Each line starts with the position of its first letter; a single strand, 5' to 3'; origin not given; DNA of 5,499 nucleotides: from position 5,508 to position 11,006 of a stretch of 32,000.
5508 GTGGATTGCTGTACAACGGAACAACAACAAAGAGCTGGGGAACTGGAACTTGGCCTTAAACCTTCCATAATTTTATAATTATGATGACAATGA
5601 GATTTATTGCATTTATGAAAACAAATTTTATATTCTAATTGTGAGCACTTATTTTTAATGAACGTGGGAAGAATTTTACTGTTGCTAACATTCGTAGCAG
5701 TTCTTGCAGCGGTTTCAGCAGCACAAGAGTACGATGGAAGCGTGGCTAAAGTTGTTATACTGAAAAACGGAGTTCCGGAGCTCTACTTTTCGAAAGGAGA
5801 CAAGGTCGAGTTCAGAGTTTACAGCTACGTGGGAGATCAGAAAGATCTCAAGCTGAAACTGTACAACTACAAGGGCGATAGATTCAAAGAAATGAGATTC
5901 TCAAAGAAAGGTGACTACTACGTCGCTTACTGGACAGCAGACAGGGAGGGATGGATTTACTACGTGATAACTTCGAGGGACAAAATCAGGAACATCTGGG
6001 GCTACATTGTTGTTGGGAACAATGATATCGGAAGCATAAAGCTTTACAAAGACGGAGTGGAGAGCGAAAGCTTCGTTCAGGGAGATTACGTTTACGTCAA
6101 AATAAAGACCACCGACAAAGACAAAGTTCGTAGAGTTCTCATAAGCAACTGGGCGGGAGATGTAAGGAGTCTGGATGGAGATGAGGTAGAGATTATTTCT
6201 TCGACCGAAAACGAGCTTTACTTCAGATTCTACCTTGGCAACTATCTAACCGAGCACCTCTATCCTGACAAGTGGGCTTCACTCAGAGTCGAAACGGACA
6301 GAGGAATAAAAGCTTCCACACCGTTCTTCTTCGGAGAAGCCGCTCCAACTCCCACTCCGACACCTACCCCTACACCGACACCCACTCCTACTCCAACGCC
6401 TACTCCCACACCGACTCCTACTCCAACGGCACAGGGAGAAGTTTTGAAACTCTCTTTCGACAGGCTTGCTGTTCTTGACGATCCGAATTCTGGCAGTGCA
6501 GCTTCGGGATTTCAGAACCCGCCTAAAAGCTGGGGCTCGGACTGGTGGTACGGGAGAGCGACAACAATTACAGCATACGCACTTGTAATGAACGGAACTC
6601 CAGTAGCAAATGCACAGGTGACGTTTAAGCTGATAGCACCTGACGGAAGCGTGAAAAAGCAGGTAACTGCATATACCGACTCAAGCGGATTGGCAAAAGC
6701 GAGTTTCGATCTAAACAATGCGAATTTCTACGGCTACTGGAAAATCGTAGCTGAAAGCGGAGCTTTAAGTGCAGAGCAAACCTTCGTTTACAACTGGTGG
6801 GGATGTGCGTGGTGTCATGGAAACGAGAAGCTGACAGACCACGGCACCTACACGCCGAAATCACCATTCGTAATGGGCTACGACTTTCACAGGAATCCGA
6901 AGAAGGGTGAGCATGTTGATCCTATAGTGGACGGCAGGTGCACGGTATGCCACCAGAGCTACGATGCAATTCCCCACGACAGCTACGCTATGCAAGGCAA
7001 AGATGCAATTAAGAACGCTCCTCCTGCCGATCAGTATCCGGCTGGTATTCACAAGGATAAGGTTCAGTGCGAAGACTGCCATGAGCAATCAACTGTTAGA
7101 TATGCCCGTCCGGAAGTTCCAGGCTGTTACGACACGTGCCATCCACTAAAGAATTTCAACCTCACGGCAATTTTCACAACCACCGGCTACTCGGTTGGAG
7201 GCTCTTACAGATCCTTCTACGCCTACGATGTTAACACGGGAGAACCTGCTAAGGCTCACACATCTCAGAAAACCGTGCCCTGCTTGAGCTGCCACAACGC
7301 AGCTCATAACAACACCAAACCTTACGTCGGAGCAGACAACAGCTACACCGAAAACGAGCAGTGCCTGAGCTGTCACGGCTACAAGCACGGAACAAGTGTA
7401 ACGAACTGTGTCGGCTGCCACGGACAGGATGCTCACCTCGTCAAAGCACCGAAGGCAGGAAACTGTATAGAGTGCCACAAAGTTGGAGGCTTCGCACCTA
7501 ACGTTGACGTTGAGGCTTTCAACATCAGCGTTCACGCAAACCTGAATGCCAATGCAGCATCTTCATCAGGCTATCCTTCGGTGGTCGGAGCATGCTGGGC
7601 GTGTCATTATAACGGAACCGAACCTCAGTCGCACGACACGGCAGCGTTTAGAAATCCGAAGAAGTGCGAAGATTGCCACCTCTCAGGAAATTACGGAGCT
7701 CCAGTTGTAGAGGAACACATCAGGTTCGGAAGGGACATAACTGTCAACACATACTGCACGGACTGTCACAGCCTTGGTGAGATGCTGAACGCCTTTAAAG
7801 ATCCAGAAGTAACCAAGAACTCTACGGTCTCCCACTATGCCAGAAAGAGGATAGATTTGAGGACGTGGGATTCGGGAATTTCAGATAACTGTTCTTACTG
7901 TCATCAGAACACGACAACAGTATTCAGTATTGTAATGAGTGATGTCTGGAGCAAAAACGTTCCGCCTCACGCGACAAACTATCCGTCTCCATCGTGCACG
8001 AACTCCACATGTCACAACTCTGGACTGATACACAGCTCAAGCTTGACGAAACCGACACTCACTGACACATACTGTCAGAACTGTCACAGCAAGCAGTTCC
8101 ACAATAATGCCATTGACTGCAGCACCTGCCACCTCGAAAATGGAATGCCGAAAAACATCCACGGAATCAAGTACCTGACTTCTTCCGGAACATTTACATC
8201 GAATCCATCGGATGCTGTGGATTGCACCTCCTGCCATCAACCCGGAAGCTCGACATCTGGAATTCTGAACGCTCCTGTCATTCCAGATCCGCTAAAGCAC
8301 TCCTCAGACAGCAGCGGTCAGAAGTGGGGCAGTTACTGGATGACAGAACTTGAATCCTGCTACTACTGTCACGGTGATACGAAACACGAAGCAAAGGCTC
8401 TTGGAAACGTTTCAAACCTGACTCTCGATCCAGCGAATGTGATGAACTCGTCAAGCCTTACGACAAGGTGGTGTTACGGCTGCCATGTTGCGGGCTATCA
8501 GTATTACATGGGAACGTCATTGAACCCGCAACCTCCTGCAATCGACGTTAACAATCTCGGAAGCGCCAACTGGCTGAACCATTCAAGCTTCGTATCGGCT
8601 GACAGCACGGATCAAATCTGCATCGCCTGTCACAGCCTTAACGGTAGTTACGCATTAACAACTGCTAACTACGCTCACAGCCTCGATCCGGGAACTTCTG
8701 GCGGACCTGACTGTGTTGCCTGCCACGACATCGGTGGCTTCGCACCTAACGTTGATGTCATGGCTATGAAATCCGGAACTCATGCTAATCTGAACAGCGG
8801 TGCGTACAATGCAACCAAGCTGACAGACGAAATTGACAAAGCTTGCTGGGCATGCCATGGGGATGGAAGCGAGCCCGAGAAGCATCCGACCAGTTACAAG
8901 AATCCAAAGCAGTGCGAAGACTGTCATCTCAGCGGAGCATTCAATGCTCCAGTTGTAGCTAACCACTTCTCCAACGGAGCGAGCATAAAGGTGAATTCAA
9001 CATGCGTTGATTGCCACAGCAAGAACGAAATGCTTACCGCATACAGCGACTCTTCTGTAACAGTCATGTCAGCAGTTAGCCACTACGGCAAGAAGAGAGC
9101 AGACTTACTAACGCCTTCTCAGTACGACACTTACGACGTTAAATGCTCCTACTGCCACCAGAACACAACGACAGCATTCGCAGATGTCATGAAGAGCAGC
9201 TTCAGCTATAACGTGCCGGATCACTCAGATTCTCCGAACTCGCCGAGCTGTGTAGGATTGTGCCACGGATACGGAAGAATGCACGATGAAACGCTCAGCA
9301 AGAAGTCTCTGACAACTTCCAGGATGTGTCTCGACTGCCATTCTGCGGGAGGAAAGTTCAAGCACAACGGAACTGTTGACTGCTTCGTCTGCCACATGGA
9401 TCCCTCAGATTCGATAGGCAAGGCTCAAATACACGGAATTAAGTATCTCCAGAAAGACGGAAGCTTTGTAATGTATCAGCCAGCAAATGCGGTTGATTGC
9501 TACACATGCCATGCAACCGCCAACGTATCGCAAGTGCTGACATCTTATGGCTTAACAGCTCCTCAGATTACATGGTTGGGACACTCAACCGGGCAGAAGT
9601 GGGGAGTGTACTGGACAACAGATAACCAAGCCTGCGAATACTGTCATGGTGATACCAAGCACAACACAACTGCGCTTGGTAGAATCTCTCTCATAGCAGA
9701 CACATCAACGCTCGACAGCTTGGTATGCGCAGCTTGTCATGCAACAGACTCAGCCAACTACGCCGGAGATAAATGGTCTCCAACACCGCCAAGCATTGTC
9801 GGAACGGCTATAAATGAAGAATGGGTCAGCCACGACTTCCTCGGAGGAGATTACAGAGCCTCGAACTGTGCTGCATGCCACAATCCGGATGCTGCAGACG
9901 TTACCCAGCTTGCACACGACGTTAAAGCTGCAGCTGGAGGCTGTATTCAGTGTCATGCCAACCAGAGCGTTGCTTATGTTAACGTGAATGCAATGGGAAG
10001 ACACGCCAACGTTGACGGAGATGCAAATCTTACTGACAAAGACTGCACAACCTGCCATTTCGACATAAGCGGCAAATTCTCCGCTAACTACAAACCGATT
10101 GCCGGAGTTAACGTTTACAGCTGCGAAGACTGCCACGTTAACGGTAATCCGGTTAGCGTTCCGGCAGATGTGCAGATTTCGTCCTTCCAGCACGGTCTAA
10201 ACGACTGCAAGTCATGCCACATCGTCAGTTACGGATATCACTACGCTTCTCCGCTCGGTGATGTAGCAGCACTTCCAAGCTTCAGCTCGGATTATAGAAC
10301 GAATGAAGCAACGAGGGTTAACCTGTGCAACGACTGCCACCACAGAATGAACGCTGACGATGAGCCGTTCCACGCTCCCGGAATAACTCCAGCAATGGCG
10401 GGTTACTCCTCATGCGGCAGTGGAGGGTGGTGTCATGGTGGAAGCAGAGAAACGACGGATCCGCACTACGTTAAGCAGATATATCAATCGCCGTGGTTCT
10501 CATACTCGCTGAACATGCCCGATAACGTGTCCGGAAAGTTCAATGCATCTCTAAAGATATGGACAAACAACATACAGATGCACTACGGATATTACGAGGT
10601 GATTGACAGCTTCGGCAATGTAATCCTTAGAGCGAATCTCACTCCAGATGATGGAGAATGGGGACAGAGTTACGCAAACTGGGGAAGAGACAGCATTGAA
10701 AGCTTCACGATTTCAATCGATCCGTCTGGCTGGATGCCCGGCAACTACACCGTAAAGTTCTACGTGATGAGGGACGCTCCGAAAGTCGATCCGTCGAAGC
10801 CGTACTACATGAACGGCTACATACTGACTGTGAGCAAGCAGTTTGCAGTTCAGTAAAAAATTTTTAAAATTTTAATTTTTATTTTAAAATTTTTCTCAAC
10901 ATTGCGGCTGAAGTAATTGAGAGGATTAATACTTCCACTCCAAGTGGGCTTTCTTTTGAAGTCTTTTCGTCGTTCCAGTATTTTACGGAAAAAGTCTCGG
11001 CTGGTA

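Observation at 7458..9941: Giant cytochrome 1 contains a tandem duplication of a ~416-aa, ~11-haem module reused across all three giants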

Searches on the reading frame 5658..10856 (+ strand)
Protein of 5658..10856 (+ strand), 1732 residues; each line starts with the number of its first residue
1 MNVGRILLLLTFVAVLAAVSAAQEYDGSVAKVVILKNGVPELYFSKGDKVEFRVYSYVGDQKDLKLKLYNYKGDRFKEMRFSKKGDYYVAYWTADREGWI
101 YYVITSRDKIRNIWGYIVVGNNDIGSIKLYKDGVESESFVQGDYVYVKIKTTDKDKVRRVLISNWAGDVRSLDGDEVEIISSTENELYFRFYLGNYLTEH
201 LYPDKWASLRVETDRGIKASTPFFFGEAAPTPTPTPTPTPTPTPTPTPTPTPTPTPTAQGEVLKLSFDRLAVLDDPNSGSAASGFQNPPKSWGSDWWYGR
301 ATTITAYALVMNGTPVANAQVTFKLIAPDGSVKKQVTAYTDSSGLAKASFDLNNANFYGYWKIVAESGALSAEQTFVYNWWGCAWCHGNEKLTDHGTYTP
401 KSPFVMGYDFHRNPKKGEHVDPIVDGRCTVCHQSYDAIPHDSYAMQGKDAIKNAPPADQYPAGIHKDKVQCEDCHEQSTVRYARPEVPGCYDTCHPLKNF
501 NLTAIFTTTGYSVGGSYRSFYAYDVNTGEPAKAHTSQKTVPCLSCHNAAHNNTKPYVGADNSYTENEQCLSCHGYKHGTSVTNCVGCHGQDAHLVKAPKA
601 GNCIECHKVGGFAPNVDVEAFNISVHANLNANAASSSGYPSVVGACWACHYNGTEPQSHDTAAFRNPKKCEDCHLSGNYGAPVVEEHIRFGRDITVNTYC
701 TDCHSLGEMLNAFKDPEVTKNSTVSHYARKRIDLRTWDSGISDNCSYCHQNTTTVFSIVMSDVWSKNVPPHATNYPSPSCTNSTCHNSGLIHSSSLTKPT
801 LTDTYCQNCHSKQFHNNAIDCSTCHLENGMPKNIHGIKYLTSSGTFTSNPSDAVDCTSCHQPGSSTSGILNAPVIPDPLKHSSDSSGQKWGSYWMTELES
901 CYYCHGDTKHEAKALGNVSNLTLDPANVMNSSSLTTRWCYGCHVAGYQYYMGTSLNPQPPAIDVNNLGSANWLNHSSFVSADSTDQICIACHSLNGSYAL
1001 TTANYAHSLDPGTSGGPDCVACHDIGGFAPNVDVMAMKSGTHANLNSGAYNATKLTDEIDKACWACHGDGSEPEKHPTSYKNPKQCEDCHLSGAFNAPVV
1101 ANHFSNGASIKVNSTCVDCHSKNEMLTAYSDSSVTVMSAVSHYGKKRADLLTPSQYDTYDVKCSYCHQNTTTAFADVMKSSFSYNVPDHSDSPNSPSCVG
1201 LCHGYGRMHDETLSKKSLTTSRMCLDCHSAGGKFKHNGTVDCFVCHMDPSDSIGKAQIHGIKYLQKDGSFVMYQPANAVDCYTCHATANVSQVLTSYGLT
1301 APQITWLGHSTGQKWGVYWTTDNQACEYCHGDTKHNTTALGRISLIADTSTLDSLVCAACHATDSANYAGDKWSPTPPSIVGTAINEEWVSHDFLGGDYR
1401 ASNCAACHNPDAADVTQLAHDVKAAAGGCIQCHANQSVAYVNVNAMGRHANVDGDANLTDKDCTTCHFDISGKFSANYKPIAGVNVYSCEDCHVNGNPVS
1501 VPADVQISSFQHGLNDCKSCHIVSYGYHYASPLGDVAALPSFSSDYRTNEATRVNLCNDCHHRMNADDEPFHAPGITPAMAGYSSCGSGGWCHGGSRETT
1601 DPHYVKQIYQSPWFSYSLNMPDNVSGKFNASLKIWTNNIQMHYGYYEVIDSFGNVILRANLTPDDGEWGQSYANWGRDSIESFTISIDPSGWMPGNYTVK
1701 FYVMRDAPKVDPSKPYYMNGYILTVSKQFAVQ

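Call 8: search_protein_families(library=pfam, proteins=[window:5658-10856:+], max_evalue=0.01)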
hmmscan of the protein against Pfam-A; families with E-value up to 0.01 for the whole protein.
window:5658-10856:+ (1732 aa): 7 families
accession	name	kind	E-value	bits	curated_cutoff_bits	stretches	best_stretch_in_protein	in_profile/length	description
PF22113.1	Mtrc-MtrF_II-IV_dom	-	4.8e-38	130.9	30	4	1221-1365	6-167/176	Outer membrane cytochrome MtrC/MtrF-like, domains II/IV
PF14522.11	Cytochrome_C7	-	1.7e-34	117.9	24.8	4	532-588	6-66/67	Cytochrome c7 and related cytochrome c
PF14537.11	Cytochrom_c3_2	-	4.5e-27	94.8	25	2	1402-1467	7-64/79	Cytochrome c3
PF01835.25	MG2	-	2.8e-06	28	32.8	1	304-374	19-92/96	MG2 domain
PF09699.15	Paired_CXXCH_1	-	0.0015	18.6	20.6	1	1401-1436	6-39/41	Doubled CXXCH motif (Paired_CXXCH_1)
PF02369.22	Big_1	-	0.0025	18.3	34.9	1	301-356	18-72/93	Bacterial Ig-like domain (group 1)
PF00684.25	DnaJ_CXXCXGXG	-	0.0029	18.2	32.7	1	1063-1126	1-54/65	DnaJ central domain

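Call 11: search_protein_families(library=ncbifam, proteins=[window:5658-10856:+], max_evalue=0.01)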
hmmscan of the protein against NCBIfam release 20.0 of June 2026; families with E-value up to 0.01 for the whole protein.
window:5658-10856:+ (1732 aa): 4 families
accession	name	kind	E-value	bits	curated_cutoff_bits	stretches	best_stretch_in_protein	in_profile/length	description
TIGR03508.1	decahem_SO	subfamily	4.8e-17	62.3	192.2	2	897-1169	33-250/258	DmsE family decaheme c-type cytochrome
TIGR03146.1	cyt_nit_nrfB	equivalog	0.00085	19.6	166.6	1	1322-1434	10-117/145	cytochrome c nitrite reductase pentaheme subunit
NF033186.1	internalin_K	exception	0.0013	17.3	1100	1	230-261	514-545/604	class 1 internalin InlK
NF052345.1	S_layer_anammox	exception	0.0074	13.7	1400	1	227-261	1281-1314/1596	Kustd1514 family S-layer glycoprotein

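Call 21: find_encoding_contigs(protein=window:5658-10856:+, flank=1000, max_places=3)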
Protein window:5658-10856:+ (1732 aa): no gene with exactly this product is on record in the collection.

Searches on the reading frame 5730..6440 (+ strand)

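Call 70: search_protein_families(library=pfam, proteins=[window:5730-6440:+], max_evalue=1)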
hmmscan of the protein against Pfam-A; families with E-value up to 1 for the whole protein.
window:5730-6440:+ (237 aa): 1 family
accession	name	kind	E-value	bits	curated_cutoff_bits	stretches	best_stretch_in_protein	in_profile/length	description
PF17137.9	DUF5110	-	0.032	14.7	27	1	99-145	9-55/71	Domain of unknown function (DUF5110)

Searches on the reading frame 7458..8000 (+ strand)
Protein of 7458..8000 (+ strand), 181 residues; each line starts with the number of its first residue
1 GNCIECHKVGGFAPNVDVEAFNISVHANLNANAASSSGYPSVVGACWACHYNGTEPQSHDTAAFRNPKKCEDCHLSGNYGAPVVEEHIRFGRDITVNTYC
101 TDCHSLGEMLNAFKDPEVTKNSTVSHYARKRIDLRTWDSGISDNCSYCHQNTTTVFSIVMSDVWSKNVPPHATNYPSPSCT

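Call 12: search_protein_families(library=pfam, proteins=[window:7458-8000:+], max_evalue=1)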
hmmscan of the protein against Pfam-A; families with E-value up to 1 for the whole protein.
window:7458-8000:+ (181 aa): 8 families
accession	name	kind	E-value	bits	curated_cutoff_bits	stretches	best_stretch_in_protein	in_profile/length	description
PF22113.1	Mtrc-MtrF_II-IV_dom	-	1.7e-07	31.4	30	2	68-156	7-95/176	Outer membrane cytochrome MtrC/MtrF-like, domains II/IV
PF14522.11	Cytochrome_C7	-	5.6e-06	26.5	24.8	2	2-74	15-66/67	Cytochrome c7 and related cytochrome c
PF14537.11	Cytochrom_c3_2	-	8.6e-06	26.6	25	1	45-106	8-66/79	Cytochrome c3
PF13442.11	Cytochrome_CBB3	-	0.0073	17.1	27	0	2-19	13-30/68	Cytochrome C oxidase, cbb3-type, subunit III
PF00684.25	DnaJ_CXXCXGXG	-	0.0077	16.9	32.7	2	46-111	1-55/65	DnaJ central domain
PF02085.21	Cytochrom_CIII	-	0.015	16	22.9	1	2-74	32-101/101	Class III cytochrome C family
PF09699.15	Paired_CXXCH_1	-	0.022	14.9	20.6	0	42-74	5-36/41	Doubled CXXCH motif (Paired_CXXCH_1)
PF13435.11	Cytochrome_C554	-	0.31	12.4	20.8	0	100-152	2-58/84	Cytochrome c554 and c-prime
